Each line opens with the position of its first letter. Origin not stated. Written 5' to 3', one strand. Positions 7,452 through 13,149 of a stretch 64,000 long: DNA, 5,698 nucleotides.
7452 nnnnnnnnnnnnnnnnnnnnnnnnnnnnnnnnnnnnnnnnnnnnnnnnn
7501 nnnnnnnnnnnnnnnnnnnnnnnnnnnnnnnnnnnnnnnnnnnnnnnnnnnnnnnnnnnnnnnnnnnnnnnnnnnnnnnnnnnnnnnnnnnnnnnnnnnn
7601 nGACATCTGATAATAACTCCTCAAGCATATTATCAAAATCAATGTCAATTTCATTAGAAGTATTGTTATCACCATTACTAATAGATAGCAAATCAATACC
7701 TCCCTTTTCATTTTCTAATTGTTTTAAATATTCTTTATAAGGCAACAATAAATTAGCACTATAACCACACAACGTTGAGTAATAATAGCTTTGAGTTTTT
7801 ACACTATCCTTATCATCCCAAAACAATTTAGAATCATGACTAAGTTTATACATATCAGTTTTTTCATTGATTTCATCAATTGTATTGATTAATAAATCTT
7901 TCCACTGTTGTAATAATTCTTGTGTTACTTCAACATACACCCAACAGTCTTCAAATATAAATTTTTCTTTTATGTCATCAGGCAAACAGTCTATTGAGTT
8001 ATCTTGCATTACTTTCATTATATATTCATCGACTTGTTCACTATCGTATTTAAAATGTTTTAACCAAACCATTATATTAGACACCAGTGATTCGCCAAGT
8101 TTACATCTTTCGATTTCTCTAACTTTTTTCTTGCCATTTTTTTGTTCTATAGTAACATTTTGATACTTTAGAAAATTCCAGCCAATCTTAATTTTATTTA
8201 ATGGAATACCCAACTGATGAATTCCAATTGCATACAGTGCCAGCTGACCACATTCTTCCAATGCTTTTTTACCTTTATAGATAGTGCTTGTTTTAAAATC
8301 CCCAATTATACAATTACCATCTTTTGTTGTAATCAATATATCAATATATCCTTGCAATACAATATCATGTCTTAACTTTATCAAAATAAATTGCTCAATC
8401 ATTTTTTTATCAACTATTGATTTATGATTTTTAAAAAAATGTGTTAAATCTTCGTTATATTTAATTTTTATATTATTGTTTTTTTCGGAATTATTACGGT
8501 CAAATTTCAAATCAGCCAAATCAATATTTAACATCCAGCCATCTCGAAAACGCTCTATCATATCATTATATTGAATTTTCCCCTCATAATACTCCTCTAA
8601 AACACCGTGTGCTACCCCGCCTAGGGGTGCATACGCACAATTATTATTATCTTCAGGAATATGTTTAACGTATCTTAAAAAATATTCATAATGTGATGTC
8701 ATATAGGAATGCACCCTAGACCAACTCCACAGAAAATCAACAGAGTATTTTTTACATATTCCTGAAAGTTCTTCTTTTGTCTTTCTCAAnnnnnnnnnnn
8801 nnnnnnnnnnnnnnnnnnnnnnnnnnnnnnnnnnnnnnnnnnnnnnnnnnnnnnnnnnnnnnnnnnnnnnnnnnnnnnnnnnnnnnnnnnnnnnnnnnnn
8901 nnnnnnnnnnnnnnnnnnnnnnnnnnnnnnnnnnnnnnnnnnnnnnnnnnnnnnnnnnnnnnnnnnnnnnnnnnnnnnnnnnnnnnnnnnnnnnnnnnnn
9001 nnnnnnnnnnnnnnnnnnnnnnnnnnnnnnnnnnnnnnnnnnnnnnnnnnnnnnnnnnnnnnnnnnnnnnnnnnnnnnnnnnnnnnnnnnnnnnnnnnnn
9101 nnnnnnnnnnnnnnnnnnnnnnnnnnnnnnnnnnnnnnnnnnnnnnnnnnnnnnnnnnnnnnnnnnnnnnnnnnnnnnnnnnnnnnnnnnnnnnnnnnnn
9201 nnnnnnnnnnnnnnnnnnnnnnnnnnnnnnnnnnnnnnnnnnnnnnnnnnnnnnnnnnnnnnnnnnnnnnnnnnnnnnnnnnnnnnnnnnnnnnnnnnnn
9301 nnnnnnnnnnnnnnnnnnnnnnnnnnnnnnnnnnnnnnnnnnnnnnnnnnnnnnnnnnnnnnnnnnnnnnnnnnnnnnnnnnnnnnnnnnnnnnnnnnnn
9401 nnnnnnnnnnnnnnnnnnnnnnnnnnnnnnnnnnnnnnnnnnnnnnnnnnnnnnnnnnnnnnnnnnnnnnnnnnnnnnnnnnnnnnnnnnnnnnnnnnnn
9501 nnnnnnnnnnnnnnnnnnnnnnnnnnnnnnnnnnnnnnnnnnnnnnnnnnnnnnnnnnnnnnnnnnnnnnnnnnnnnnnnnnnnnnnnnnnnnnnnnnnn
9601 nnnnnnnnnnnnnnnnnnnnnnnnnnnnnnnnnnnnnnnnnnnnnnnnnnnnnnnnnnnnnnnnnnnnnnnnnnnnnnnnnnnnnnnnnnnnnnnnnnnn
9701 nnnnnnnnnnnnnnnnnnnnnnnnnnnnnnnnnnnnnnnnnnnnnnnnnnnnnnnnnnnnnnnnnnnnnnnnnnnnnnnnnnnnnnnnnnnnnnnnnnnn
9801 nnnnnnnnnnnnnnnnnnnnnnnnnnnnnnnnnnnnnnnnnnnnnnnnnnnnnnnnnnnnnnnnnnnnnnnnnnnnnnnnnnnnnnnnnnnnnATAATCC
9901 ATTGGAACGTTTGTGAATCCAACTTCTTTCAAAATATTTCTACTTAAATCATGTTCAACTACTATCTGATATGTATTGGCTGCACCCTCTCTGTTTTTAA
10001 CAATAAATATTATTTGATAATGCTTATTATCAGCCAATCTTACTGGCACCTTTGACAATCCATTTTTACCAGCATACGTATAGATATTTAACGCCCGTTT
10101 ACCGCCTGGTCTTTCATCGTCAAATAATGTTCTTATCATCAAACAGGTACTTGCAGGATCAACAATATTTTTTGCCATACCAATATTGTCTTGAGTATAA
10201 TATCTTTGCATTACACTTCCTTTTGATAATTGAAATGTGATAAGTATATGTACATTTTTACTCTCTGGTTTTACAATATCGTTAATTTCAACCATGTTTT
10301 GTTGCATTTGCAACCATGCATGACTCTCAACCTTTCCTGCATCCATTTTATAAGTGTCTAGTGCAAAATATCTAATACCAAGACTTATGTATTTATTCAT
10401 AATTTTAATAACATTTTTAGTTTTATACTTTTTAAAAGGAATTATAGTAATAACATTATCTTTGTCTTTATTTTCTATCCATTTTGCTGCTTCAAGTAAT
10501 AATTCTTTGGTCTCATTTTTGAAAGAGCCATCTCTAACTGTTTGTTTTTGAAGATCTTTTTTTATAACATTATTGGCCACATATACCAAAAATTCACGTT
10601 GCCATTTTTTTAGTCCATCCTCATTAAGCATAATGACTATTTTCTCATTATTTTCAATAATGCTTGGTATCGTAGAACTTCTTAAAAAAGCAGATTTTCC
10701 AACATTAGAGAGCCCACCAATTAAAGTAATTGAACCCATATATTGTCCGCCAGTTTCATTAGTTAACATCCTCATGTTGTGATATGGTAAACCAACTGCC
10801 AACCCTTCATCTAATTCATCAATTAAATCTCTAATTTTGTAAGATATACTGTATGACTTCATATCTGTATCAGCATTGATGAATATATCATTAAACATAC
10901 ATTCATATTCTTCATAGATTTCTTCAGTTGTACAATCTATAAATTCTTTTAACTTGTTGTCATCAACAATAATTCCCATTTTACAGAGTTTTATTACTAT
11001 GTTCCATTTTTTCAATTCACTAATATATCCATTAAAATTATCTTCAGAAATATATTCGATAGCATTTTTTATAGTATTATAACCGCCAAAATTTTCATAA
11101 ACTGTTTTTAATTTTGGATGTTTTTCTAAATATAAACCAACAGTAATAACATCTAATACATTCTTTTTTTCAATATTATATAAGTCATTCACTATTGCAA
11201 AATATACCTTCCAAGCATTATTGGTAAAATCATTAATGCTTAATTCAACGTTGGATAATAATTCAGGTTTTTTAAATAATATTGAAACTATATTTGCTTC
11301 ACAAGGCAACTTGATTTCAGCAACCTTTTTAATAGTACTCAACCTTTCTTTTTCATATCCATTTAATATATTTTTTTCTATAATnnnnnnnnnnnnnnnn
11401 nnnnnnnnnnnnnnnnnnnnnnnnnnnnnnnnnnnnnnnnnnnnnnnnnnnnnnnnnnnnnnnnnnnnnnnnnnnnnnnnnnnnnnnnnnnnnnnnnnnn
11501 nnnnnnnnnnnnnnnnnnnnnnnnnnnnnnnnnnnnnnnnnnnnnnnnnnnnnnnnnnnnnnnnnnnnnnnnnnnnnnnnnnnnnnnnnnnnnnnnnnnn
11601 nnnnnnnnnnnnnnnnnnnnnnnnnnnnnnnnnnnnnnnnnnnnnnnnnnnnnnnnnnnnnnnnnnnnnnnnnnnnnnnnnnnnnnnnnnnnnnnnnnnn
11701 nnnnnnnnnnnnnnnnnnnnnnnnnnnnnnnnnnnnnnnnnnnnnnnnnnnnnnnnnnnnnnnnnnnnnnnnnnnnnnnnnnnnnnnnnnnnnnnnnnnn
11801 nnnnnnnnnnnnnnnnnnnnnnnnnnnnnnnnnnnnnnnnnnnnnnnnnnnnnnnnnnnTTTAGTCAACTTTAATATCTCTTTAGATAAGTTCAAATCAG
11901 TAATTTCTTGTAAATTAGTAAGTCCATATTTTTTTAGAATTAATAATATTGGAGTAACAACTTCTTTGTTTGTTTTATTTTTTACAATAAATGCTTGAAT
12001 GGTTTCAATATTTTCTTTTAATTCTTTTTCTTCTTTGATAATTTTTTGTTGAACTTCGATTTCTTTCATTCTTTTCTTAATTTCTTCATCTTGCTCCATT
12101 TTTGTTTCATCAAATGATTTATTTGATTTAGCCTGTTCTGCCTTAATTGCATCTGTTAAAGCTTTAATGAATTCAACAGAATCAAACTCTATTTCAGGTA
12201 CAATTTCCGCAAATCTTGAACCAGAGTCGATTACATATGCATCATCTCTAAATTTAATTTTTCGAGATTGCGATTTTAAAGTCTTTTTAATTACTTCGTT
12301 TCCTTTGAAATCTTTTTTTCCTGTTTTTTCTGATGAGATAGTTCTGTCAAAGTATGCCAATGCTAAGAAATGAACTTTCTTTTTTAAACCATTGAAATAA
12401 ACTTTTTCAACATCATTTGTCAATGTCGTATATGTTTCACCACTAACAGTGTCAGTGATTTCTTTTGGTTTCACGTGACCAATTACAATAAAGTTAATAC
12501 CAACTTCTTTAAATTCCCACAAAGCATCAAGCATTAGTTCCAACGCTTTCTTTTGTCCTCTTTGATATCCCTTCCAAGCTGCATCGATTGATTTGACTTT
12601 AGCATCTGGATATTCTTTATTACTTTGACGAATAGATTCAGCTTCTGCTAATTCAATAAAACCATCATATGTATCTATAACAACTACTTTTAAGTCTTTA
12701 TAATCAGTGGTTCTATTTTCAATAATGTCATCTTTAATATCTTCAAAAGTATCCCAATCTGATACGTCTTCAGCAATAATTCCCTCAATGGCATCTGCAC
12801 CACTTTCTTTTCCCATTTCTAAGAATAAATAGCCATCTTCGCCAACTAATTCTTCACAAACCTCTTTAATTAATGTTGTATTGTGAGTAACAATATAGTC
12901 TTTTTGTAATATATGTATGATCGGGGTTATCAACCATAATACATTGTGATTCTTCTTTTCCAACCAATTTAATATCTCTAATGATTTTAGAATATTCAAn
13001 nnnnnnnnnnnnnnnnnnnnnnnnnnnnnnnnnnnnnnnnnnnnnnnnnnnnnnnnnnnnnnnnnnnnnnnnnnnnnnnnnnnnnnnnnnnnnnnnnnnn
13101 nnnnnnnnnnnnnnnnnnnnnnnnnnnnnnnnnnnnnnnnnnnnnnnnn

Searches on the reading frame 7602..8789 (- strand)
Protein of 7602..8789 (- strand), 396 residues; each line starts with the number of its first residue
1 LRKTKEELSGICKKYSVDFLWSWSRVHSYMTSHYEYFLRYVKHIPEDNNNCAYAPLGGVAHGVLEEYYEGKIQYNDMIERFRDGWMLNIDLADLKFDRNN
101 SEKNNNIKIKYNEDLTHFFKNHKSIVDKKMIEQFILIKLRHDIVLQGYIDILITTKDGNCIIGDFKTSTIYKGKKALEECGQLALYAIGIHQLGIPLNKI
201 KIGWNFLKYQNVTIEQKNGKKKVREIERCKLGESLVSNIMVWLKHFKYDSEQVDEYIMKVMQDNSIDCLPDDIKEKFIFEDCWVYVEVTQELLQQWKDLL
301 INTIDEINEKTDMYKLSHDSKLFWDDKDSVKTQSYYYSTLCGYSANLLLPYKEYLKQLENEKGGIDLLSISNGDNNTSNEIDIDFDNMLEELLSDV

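Call 65: search_protein_families(library=pfam, proteins=[window:7602-8789:-], max_evalue=0.001)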
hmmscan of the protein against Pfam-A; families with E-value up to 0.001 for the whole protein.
window:7602-8789:- (396 aa): 1 family
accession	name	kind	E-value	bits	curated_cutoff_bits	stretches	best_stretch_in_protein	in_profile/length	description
PF12705.13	PDDEXK_1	-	3.9e-14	53.6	22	1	21-226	2-203/247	PD-(D/E)XK nuclease superfamily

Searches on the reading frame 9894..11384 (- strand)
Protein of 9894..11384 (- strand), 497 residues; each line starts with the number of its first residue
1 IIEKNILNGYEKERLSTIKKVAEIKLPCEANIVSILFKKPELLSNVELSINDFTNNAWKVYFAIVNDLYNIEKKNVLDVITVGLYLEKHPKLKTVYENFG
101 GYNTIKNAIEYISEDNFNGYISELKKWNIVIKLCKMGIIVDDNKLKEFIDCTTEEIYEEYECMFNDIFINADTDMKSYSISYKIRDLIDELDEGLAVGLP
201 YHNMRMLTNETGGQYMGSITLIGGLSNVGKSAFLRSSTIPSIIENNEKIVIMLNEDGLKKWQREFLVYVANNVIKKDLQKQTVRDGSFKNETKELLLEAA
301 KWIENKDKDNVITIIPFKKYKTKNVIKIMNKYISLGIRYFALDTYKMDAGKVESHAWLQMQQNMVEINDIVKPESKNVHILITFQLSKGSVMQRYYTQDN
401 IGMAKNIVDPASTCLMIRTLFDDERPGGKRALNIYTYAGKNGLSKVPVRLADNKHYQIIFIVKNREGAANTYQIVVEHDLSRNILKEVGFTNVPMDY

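Call 65: search_protein_families(library=pfam, proteins=[window:9894-11342:-], max_evalue=0.001)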
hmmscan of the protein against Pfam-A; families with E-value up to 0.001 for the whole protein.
window:9894-11342:- (483 aa): 1 family
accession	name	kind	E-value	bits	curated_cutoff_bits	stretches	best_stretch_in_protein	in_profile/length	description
PF00772.26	DnaB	-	9e-05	22.9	23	1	13-111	7-102/103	DnaB-like helicase N terminal domain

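Call 79: search_protein_families(library=pfam, proteins=[window:9894-11384:-], max_evalue=0.01)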
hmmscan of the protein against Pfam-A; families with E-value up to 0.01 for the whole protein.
window:9894-11384:- (497 aa): 1 family
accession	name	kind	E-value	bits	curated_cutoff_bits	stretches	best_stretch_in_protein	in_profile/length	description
PF00772.26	DnaB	-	9.5e-05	22.8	23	1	27-125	7-102/103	DnaB-like helicase N terminal domain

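Call 80: search_protein_families(library=phrogs, proteins=[window:9894-11384:-], max_evalue=0.0001)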
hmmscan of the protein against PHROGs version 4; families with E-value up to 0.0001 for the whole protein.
window:9894-11384:- (497 aa): 2 families
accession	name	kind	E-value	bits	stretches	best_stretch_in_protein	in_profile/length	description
phrog_19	-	DNA, RNA and nucleotide metabolism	1.3e-29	104.5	1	22-490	157-583/621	DnaB-like replicative helicase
phrog_239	-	DNA, RNA and nucleotide metabolism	4.6e-11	43.4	1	174-388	320-519/801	DNA primase/helicase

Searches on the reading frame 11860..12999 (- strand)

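Call 65: search_protein_families(library=pfam, proteins=[window:11860-12999:-], max_evalue=0.001)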
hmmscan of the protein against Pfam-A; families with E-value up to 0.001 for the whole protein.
window:11860-12999:- (380 aa): 1 family
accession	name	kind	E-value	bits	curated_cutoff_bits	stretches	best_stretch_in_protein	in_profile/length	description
PF13479.12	AAA_24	-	1.7e-16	61.1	27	1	60-262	26-194/195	AAA domain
